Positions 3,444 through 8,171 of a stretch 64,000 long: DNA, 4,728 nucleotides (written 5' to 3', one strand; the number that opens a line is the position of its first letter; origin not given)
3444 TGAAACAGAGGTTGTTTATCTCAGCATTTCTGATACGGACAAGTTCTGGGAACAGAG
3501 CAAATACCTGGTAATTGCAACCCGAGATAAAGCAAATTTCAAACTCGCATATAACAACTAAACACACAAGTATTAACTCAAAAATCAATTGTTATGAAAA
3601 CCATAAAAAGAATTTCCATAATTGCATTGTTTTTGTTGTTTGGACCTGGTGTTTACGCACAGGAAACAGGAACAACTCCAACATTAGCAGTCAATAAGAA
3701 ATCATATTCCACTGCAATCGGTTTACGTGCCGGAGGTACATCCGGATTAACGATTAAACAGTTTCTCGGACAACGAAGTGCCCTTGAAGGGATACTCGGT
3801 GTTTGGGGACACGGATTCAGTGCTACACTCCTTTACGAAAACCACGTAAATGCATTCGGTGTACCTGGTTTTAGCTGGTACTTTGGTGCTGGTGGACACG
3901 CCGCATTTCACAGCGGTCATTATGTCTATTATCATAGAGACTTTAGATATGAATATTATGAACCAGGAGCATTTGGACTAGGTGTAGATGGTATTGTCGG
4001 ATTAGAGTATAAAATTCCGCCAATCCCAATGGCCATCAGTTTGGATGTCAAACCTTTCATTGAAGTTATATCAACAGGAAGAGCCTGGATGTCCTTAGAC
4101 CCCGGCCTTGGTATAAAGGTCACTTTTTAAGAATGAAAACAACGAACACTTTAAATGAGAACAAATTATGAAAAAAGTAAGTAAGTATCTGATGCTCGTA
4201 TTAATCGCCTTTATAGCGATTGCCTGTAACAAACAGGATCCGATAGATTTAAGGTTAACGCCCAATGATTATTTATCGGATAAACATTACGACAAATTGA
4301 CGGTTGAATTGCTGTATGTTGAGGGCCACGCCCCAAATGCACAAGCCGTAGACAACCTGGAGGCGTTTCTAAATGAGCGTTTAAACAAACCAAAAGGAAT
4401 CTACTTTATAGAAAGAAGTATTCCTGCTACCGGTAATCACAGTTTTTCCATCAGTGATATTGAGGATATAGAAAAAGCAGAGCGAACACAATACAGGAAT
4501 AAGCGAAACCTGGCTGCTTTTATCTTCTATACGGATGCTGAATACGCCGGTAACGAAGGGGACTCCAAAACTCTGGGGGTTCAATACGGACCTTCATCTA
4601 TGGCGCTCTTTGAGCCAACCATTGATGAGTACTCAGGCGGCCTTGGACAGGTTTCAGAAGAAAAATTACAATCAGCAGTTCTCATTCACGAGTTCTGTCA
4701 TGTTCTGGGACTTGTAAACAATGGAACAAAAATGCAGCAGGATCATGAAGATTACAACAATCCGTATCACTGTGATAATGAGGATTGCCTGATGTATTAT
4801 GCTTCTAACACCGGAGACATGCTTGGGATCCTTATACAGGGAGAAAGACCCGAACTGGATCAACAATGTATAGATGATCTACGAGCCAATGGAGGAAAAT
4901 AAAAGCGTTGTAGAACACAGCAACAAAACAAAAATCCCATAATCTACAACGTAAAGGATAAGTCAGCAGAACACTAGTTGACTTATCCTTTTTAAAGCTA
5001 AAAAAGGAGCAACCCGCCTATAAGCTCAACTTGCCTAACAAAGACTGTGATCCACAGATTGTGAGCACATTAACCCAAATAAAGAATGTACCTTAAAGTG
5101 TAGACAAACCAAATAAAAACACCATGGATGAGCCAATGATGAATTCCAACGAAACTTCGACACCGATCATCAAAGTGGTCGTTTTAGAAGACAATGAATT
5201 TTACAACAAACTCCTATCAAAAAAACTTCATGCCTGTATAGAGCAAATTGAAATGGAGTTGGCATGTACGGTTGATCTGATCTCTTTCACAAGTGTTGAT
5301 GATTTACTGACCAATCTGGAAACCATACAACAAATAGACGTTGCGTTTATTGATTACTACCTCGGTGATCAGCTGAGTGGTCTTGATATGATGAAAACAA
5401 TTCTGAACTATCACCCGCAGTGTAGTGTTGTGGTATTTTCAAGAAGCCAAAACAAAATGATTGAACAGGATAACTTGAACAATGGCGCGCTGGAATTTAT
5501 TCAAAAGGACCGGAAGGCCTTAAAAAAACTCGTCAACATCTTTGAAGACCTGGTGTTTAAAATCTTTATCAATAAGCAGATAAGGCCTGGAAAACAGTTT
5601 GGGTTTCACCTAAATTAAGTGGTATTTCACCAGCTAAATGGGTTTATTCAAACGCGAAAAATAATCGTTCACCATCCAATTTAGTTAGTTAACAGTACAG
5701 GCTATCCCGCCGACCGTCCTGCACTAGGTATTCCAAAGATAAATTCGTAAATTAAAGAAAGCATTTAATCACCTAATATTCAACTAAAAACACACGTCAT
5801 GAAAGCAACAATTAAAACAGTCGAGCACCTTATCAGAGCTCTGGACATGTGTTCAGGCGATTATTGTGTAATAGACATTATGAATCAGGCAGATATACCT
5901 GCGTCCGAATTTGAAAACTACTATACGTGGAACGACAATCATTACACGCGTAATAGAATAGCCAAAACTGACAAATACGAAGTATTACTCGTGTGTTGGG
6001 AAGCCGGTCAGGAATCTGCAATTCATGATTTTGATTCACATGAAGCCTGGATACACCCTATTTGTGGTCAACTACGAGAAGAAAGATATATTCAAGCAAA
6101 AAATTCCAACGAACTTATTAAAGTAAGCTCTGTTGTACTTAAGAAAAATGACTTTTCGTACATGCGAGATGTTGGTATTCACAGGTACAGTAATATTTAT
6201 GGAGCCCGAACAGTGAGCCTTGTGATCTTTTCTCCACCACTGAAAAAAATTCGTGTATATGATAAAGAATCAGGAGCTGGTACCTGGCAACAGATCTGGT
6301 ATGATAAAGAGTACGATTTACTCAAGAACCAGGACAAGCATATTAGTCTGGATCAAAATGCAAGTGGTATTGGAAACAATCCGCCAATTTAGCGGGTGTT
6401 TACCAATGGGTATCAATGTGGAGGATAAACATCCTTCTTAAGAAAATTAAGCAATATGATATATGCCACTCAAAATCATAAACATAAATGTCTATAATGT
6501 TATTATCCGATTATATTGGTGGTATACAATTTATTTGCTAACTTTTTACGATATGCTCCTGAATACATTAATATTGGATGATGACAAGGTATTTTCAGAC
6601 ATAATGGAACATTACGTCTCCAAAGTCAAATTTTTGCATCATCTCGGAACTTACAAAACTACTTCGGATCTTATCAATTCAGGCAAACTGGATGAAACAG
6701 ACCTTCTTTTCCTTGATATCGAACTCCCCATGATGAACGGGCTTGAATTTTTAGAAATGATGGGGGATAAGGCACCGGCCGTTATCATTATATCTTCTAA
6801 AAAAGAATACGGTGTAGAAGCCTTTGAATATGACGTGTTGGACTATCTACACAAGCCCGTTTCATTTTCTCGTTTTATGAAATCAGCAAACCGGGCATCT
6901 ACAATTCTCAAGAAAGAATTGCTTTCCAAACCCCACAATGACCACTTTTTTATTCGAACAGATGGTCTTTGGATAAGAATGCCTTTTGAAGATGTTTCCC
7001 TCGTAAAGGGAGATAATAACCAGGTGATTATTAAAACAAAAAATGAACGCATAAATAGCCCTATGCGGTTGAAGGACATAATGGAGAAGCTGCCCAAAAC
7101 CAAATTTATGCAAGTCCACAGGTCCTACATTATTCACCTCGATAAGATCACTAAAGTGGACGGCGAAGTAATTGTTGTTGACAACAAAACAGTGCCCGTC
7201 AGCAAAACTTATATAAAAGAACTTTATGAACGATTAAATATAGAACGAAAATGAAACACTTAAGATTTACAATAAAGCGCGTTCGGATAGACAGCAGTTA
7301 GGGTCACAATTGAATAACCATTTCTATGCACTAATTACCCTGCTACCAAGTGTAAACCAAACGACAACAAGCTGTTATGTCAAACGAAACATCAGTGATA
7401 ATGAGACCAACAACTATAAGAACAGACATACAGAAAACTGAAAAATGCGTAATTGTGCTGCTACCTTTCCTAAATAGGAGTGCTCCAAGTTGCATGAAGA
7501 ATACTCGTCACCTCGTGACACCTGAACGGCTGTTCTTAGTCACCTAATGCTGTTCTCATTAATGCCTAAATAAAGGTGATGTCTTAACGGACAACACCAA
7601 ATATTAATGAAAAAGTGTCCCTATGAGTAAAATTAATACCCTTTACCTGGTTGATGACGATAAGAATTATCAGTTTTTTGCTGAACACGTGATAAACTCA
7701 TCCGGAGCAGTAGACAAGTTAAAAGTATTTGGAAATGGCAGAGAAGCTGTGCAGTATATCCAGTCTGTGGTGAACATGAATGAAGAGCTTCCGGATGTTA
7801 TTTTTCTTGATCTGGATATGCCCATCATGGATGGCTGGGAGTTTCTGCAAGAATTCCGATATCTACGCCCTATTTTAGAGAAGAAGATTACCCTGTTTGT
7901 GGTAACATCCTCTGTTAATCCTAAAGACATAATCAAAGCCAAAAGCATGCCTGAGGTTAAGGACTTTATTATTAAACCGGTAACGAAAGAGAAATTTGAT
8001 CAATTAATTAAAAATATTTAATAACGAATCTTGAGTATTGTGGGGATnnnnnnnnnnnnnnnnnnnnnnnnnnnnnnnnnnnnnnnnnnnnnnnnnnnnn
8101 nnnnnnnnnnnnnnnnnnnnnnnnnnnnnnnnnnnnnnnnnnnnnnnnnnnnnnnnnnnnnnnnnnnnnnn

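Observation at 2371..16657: Three sigma-54-type promoters, each with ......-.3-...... inverted repeats about 75-130 bp upstream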

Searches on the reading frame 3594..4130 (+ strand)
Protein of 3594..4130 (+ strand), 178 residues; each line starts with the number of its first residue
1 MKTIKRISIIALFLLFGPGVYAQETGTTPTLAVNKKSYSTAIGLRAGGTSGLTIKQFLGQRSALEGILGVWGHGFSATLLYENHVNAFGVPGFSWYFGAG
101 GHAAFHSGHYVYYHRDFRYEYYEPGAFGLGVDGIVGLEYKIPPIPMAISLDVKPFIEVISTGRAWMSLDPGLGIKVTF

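Call 10: search_protein_families(library=pfam, proteins=[window:3594-4130:+], max_evalue=0.01)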
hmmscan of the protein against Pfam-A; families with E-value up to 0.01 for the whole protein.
window:3594-4130:+ (178 aa): 0 families

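Call 31: find_encoding_contigs(protein=window:3594-4130:+, flank=10000, max_places=4)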
Protein window:3594-4130:+ (178 aa): 1 contig read that carries it; 1 place shown.
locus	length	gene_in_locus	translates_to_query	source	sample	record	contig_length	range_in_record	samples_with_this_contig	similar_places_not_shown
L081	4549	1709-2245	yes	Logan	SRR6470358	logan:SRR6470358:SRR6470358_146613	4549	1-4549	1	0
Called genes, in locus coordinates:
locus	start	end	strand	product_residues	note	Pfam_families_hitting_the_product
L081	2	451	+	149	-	?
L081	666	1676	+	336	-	-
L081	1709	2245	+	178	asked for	-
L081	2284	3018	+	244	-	-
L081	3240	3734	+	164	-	PF00072:Response_reg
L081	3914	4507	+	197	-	PF05995:CDO_I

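Call 40: search_protein_families(library=ncbifam, proteins=[window:3594-4130:+], max_evalue=0.01)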
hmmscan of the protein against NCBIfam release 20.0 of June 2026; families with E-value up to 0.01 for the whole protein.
window:3594-4130:+ (178 aa): 0 families

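Call 62: find_homologous_proteins(query=window:3594-4130:+, max_evalue=0.00001)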
Query window:3594-4130:+ (178 aa): 393 proteins with E <= 0.00001 among 510 candidates; the best 120 are listed.
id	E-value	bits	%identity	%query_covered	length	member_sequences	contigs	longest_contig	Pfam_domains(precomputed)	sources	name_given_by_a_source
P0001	8.3e-115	399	100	100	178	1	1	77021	-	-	-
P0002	5.5e-75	269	66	100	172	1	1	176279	-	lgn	-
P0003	4.4e-70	253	62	100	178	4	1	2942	-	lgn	-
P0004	1.2e-69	252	64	100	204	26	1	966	-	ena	-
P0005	1.4e-68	248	64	100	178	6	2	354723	-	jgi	jgi:hypothetical protein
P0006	9.6e-67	242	62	100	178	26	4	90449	-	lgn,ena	-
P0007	1.0e-66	242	61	100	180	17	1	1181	-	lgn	-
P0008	2.9e-66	241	65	100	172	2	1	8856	-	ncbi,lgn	-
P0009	1.5e-65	238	63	100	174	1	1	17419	-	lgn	-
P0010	2.5e-64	234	60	100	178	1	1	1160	-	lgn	-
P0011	4.7e-64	234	58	100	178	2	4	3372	-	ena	-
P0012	4.6e-63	230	60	100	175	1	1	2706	-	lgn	-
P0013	6.0e-63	230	60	100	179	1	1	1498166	-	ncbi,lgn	-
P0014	9.1e-63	229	60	100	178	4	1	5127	-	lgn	-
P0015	2.5e-62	228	61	100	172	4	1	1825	-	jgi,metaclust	metaclust:\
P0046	2.7e-53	198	51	100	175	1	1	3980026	-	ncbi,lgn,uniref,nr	ncbi:hypothetical protein [Parvicella tangerina]|uniref:DUF3575 domain-containing protein n=1 Tax=Pa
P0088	2.8e-48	182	56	87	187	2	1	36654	-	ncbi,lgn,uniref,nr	ncbi:hypothetical protein [Marinoscillum furvescens]|uniref:Outer membrane protein with beta-barrel 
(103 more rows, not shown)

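Call 65: find_encoding_contigs(protein=P0046, flank=10000, max_places=2)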
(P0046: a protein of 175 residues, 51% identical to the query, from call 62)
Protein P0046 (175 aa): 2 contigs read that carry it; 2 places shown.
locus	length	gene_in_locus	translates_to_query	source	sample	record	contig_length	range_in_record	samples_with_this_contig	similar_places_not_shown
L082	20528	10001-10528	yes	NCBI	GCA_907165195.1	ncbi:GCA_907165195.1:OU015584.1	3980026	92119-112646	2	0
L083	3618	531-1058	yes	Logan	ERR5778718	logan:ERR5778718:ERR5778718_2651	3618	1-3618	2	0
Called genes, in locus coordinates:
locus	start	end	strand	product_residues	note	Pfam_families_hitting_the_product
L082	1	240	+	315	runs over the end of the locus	PF08331:QueG_DUF1730, PF13187:Fer4_9 (faint), PF13237:Fer4_10 (faint), PF13484:Fer4_16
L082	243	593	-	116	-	PF02152:FolB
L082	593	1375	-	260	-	PF00378:ECH_1, PF16113:ECH_2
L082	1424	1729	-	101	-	-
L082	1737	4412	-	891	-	PF26628:DUF8202, PF18962:Por_Secre_tail (weak)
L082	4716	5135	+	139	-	PF00072:Response_reg (weak)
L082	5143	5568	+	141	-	-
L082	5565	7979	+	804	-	PF00512:HisKA, PF02518:HATPase_c, PF00072:Response_reg, PF01627:Hpt (weak)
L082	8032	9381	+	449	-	PF00072:Response_reg, PF00158:Sigma54_activat, PF14532:Sigma54_activ_2, PF07728:AAA_5 (faint), PF25601:AAA_lid_14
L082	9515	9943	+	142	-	PF00072:Response_reg (weak)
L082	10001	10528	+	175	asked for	-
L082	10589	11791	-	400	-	PF01551:Peptidase_M23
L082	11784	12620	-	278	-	PF14125:DUF4292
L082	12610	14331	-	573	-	PF13424:TPR_12 (weak), PF23914:TPR_CcmH_CycH (weak), PF12895:ANAPC3 (weak), PF14559:TPR_19, PF00515:TPR_1 (weak), PF07719:TPR_2 (weak), PF13181:TPR_8 (weak), PF13414:TPR_11, +12 more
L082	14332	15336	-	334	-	PF00483:NTP_transferase, PF12804:NTP_transf_3 (weak), PF25084:LbH_EIF2B, PF25087:GMPPB_C (weak), PF24894:Hexapep_GlmU (faint), PF25247:LbH_GLGC (faint)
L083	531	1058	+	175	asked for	-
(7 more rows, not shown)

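Call 66: find_encoding_contigs(protein=P0088, flank=10000, max_places=2)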
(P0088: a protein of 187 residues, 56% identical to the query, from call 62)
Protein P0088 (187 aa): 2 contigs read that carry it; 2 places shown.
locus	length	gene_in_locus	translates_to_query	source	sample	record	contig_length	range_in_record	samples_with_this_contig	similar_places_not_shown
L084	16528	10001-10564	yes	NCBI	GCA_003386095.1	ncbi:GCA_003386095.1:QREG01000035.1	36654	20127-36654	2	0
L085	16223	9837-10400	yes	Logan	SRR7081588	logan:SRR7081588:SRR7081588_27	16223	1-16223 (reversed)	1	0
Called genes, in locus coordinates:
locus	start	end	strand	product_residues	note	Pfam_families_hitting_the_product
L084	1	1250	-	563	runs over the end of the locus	PF13424:TPR_12 (faint), PF17874:TPR_MalT (weak), PF00512:HisKA (weak), PF02518:HATPase_c (faint)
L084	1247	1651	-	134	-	-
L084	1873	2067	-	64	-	-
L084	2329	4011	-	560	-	PF00989:PAS (weak), PF08448:PAS_4, PF13596:PAS_10 (faint), PF00512:HisKA (weak), PF02518:HATPase_c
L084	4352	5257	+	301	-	PF14321:DUF4382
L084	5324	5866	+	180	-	PF13628:DUF4142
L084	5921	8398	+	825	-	PF00512:HisKA, PF02518:HATPase_c, PF00072:Response_reg, PF01627:Hpt (weak)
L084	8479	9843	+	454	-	PF00072:Response_reg, PF00158:Sigma54_activat, PF01078:Mg_chelatase (faint), PF14532:Sigma54_activ_2, PF07724:AAA_2 (weak), PF07728:AAA_5, PF25601:AAA_lid_14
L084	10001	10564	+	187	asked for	-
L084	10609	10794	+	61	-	-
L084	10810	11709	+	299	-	-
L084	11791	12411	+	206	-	PF13505:OMP_b-brl, PF13568:OMP_b-brl_2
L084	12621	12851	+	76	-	-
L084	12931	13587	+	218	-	-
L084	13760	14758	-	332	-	PF13274:SocA_Panacea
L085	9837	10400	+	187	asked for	-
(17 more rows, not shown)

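Call 69: predict_structure(alignment_id=A1)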
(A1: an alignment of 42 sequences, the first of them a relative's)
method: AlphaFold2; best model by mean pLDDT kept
length: 178 residues; sequences in the alignment: 42
mean_pLDDT: 86.5   pTM: 0.72
mean pLDDT of the five models: 86.5, 85.9, 85.0, 84.6, 82.9
residues with pLDDT >= 90: 108; 70-90: 38; 50-70: 28; < 50: 4
segments of 3 or more residues with pLDDT < 50: 24-26
pLDDT, mean of each block of 10 residues (from residue 1): 81 72 54 81 93 96 96 89 97 97 85 58 84 98 95 96 92 96
secondary structure, 60 per line:
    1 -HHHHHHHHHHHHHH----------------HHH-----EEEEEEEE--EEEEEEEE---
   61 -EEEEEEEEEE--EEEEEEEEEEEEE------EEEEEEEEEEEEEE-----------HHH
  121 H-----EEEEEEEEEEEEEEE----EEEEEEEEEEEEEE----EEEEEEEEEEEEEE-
elements in order: H2-15 E40-47 E50-57 E62-71 E74-86 E93-106 H118-121 E127-141 E146-159 E164-177
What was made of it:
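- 3594..4130 (+): P1 gene 2: small 8-stranded outer-membrane beta-barrel (the 178-aa family). AlphaFold2 model with pLDDT 86.5 and 8 long strands (call 69).
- On Small 8-stranded outer-membrane beta-barrel (OmpW/OmpA-TM/OprH-like fold): The model has pLDDT 86.5 and 8 long strands (call 69).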

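Call 72: fold_search(model_id=the predicted structure, library=pdb)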
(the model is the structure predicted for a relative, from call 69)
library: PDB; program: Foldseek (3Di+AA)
matches with E <= 10: 913; with E <= 0.001: 0
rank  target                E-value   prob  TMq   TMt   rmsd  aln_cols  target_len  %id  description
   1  2f1v_A                1.0e-03  1.00  0.51  0.50   6.7       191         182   14  Outer membrane protein OmpW (released 2006-01-24)
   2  8qxp                  3.6e-03  1.00  0.41  0.41   9.5       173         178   13  Crystal structure of the outer membrane porin OmpW from Klebsiella pneumoniae (released 2024-01-24)
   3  9fzd_A                4.2e-03  1.00  0.39  0.40   8.3       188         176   13  Structure of OmpA-long in complex with nanobody Nb39 (released 2024-07-17)
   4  9a2m_MODEL_1_A        7.2e-03  1.00  0.51  0.28  11.2       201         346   12  Model of E. coli OmpA by in-cell photo-crosslinking MS and deep learning (released 2023-02-24)
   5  9fzc_A                8.9e-03  1.00  0.54  0.56   5.5       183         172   14  Structure of OmpA-short in complex with nanobody Nb01 (released 2024-07-17)
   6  1qjp                  1.1e-02  1.00  0.55  0.70   5.0       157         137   15  HIGH RESOLUTION STRUCTURE OF THE OUTER MEMBRANE PROTEIN A (OMPA) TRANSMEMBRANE DOMAIN (released 2000-06-30)
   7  2f1t_A                1.2e-02  1.00  0.43  0.42   8.6       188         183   13  Outer membrane protein OmpW (released 2006-01-24)
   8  1p4t                  1.3e-02  1.00  0.41  0.46   7.4       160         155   13  Crystal structure of Neisserial surface protein A (NspA) (released 2003-07-22)
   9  2n2l_MODEL_1_A        1.4e-02  1.00  0.45  0.50   6.8       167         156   10  NMR structure of yersinia pestis ail (attachment invasion locus) in decylphosphocholine micelles calculated wi (released 2015-07-22)
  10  7qh3_A                1.8e-02  0.87  0.26  0.34  13.2       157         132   11  Crystal structure of the anti-sigma factor RsfG from Streptomyces tsukubaensis NRRL18488 (released 2022-12-21)
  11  4e1t                  1.9e-02  0.60  0.26  0.20  16.5       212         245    8  X-ray crystal structure of the transmembrane beta-domain from invasin from Yersinia pseudotuberculosis (released 2012-06-13)
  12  6gie                  2.2e-02  0.90  0.30  0.25  11.1       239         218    8  Crystal structure of the Acinetobacter baumannii outer membrane protein Omp33 (released 2018-09-19)
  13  9nh2_A                2.2e-02  0.80  0.29  0.24  19.7       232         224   12  In situ cryo-EM structure of porin III of the Legionella Dot/Icm T4SS machine (released 2025-09-17)
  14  4fuv                  3.0e-02  0.99  0.42  0.36  11.0       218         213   10  Crystal Structure of Acinetobacter baumannii CarO (released 2013-07-10)
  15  3qra                  3.0e-02  0.99  0.40  0.46   6.5       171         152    9  The crystal structure of Ail, the attachment invasion locus protein of Yersinia pestis (released 2011-11-23)
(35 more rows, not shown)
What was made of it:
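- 3594..4130 (+): Foldseek best matches are OmpW, the OmpA transmembrane domain and OprH, TM 0.5-0.59 (call 72).
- On Small 8-stranded outer-membrane beta-barrel (OmpW/OmpA-TM/OprH-like fold): Top Foldseek hits are OmpW, OmpA-TM and OprH, TM 0.5-0.59 (call 72).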

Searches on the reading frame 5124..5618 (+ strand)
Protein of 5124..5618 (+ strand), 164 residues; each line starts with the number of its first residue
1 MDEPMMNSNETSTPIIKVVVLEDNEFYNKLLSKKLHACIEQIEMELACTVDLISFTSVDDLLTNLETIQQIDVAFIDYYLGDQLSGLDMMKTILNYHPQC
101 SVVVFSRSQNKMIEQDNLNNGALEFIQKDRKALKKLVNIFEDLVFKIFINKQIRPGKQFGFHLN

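Call 10: search_protein_families(library=pfam, proteins=[window:5124-5618:+], max_evalue=0.01)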
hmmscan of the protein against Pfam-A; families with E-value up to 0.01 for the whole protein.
window:5124-5618:+ (164 aa): 1 family
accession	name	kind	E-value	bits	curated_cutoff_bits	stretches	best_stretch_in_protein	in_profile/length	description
PF00072.30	Response_reg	-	8e-09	36.1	30.2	1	45-131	20-102/111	Response regulator receiver domain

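Call 40: search_protein_families(library=ncbifam, proteins=[window:5124-5618:+], max_evalue=0.01)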
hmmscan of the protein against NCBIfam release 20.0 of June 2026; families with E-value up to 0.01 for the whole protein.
window:5124-5618:+ (164 aa): 8 families
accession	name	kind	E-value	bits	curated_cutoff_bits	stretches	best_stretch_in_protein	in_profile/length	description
NF001965.0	PRK00742.1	subfamily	1.6e-06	27.6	293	1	16-147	4-127/357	chemotaxis-specific protein-glutamate methyltransferase CheB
NF047654.1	DiguCycDgcRLepto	equivalog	1e-05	24.6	500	1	66-148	42-125/295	diguanylate cyclase DgcR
NF050064.1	BlResRespRegCbrR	equivalog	0.0001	21.4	600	1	17-138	4-113/415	bile resistance response regulator CbrR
NF051870.1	NAssimRespRegNtrX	equivalog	0.00032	19.7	600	1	71-137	46-113/452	nitrogen assimilation response regulator NtrX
TIGR01818.1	ntrC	equivalog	0.00062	18.7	558.6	1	52-129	25-100/463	nitrogen regulation protein NR(I)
NF007750.0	PRK10430.1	equivalog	0.001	18.7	262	1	16-129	2-107/239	two-component system response regulator DcuR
NF011896.0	PRK15369.1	equivalog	0.0028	17.3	242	1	57-147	34-125/211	two component system response regulator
NF041832.1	near_NosP_CTERM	subfamily_domain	0.0042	16.2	400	1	51-132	277-359/370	NahK/ErcS family hybrid sensor histidine kinase/response regulator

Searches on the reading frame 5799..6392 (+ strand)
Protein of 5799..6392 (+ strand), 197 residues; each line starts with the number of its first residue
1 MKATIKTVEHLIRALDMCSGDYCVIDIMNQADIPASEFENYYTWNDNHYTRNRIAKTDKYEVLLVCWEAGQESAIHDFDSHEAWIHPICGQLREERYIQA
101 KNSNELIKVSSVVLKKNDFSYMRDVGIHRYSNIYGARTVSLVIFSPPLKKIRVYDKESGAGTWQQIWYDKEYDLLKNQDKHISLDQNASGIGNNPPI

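Call 10: search_protein_families(library=pfam, proteins=[window:5799-6392:+], max_evalue=0.01)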
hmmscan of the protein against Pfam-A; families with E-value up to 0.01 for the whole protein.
window:5799-6392:+ (197 aa): 1 family
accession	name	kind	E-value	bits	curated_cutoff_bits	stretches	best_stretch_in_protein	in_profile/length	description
PF05995.18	CDO_I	-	1.4e-21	77.2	23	1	24-156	33-169/170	Cysteine dioxygenase type I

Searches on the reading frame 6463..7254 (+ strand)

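Call 10: search_protein_families(library=pfam, proteins=[window:6463-7254:+], max_evalue=0.01)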
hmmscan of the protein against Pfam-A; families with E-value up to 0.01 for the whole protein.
window:6463-7254:+ (263 aa): 2 families
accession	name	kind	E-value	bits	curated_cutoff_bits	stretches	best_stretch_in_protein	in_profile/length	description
PF04397.21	LytTR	-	9.2e-22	77.5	22.6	1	171-258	4-97/98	LytTr DNA-binding domain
PF00072.30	Response_reg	-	4.6e-15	56.2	30.2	1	36-141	2-109/111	Response regulator receiver domain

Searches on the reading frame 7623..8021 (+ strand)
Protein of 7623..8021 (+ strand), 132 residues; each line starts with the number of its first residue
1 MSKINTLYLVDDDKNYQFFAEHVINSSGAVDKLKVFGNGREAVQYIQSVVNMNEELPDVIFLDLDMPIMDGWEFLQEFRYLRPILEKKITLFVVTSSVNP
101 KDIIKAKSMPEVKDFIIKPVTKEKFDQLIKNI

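Call 10: search_protein_families(library=pfam, proteins=[window:7623-8021:+], max_evalue=0.01)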
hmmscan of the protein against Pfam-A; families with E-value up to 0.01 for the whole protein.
window:7623-8021:+ (132 aa): 1 family
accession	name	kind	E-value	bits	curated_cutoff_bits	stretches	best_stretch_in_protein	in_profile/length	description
PF00072.30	Response_reg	-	1.4e-14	54.6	30.2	1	9-129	3-110/111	Response regulator receiver domain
